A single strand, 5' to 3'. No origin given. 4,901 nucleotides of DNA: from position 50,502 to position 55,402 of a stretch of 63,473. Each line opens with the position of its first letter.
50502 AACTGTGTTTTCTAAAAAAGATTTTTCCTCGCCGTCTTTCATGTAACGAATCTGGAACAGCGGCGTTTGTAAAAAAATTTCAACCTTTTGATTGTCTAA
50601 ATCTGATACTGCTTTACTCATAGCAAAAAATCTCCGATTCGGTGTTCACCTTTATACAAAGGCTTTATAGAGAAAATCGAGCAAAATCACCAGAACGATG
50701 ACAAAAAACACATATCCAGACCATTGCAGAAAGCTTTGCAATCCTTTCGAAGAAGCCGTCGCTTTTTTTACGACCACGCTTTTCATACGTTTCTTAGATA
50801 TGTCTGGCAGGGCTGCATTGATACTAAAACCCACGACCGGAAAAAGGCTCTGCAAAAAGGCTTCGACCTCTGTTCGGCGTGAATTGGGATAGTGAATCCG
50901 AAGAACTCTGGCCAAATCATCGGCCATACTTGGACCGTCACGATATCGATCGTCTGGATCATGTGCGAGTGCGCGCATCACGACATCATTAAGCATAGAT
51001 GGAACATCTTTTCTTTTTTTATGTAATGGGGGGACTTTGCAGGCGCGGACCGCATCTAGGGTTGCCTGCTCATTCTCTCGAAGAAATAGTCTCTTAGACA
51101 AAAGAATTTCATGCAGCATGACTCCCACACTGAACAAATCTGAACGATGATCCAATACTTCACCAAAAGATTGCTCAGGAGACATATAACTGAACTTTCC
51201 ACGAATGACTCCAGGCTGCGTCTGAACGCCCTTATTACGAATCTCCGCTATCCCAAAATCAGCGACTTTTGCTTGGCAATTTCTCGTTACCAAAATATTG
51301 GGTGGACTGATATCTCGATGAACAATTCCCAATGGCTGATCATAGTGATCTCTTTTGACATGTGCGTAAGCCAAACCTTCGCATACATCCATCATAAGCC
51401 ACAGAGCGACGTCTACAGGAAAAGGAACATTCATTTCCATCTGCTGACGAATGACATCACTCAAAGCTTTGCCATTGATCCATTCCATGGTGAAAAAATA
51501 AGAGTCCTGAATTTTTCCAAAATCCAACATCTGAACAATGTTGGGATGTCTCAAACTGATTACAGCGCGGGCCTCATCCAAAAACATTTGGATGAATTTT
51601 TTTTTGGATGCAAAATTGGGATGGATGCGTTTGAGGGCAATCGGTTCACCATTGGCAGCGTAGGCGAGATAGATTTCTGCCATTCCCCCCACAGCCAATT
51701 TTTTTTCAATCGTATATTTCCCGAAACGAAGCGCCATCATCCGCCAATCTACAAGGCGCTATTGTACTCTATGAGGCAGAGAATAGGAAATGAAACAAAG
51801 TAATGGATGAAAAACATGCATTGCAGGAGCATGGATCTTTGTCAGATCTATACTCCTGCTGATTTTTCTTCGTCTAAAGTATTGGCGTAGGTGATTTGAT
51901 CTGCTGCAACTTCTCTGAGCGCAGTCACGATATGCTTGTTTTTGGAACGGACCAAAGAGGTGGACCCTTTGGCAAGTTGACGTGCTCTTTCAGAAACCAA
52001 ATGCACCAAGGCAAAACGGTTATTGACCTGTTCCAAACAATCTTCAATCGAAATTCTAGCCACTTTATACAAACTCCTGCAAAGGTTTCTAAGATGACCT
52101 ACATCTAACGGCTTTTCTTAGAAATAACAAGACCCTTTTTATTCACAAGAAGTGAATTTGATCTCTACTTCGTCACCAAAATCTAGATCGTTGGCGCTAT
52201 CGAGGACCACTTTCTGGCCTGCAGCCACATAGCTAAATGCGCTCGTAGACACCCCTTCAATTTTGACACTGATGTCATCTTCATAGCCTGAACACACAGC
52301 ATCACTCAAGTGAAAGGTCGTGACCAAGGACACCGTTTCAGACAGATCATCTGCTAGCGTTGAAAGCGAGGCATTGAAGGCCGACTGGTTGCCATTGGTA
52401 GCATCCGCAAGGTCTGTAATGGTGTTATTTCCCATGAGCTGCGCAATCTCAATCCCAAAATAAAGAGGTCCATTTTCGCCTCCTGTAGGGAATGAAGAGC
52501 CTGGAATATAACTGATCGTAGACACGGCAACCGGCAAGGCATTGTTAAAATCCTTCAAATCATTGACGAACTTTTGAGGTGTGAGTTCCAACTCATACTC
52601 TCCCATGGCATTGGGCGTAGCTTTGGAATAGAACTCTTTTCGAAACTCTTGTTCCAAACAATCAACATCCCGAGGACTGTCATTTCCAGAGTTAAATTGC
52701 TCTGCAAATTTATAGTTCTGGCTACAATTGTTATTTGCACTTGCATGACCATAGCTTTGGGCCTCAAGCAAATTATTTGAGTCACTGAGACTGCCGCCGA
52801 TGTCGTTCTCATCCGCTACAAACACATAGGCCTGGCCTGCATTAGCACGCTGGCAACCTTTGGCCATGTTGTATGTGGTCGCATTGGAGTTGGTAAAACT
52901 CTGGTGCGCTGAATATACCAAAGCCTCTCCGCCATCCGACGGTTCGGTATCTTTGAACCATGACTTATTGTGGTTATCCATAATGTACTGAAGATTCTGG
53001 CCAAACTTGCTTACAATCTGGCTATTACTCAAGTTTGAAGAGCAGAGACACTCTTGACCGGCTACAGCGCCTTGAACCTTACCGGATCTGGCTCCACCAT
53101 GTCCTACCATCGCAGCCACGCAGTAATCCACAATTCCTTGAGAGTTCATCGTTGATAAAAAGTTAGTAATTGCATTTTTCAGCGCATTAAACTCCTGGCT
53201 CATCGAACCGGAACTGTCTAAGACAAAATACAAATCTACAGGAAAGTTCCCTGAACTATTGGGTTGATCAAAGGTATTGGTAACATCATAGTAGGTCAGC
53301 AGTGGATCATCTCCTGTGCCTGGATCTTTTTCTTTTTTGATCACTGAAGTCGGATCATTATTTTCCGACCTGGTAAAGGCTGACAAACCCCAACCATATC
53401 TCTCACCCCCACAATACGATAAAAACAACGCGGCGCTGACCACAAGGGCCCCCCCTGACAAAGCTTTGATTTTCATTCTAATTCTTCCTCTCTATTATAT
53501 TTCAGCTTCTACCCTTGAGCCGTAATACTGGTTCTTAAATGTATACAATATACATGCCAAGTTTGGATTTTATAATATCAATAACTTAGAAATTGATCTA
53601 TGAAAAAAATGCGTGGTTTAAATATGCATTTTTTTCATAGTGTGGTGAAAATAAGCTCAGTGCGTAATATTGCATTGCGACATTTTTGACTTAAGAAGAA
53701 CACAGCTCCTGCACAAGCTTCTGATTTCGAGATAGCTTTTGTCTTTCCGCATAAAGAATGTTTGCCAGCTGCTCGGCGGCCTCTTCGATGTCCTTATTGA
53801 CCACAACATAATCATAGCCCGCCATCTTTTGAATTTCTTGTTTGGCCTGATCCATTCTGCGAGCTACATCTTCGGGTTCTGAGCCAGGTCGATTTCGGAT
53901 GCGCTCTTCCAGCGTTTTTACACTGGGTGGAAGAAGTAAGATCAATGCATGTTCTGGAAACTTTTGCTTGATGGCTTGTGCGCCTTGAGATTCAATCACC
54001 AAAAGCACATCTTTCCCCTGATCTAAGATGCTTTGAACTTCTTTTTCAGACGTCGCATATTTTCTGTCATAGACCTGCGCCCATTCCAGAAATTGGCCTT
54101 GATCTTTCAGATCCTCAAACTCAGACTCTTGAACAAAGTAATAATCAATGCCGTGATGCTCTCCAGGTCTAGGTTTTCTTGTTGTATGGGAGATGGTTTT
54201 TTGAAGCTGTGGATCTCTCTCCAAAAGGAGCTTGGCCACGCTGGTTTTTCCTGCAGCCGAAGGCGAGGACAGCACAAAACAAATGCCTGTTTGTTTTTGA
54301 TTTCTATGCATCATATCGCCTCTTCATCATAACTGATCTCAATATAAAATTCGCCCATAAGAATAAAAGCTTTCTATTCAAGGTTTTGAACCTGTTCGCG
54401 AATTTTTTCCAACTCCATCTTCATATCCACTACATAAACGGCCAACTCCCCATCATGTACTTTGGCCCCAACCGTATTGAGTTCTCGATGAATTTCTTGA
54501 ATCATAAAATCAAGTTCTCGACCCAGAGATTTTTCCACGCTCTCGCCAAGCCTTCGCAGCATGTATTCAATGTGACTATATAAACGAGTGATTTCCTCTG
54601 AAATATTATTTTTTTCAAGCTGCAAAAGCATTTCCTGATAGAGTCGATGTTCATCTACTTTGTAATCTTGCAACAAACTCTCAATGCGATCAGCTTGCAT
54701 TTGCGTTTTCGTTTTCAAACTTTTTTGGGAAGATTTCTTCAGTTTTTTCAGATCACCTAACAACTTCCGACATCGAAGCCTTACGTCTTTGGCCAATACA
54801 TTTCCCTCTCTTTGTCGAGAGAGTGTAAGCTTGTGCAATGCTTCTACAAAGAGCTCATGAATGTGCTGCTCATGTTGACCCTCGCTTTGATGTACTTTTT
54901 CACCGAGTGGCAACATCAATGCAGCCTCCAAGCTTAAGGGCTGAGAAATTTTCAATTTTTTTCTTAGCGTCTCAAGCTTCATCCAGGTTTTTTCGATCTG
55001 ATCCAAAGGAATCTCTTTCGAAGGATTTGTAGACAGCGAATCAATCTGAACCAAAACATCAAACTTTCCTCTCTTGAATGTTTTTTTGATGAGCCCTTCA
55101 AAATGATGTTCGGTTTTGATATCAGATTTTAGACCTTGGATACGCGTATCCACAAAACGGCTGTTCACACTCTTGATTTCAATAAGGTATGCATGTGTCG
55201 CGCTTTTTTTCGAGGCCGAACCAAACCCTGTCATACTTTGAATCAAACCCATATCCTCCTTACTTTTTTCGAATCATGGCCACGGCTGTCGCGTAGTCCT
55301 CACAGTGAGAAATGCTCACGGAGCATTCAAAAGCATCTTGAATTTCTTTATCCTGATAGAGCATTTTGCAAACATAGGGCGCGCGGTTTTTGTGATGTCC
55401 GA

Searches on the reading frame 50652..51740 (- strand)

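Call 58: search_protein_families(library=pfam, proteins=[window:50652-51740:-], max_evalue=0.00001)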
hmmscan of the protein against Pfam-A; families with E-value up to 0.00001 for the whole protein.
window:50652-51740:- (362 aa): 2 families
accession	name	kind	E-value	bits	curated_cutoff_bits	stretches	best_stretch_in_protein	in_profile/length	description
PF00069.31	Pkinase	-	2.9e-37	128.9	31.7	1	9-266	1-252/263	Protein kinase domain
PF07714.23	PK_Tyr_Ser-Thr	-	3e-29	102.5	23.1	1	10-265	2-248/258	Protein tyrosine and serine/threonine kinase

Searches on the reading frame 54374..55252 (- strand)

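Call 58: search_protein_families(library=pfam, proteins=[window:54374-55252:-], max_evalue=0.00001)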
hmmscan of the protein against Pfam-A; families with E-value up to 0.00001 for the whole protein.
window:54374-55252:- (292 aa): 2 families
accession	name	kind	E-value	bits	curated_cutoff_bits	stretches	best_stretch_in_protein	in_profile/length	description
PF08340.16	YicC-like_C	-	1.4e-33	116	27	1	173-292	3-120/120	Endoribonuclease YicC-like, C-terminal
PF03755.18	YicC-like_N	-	6.2e-26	92.1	25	1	4-154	1-155/156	Endoribonuclease YicC-like, N-terminal region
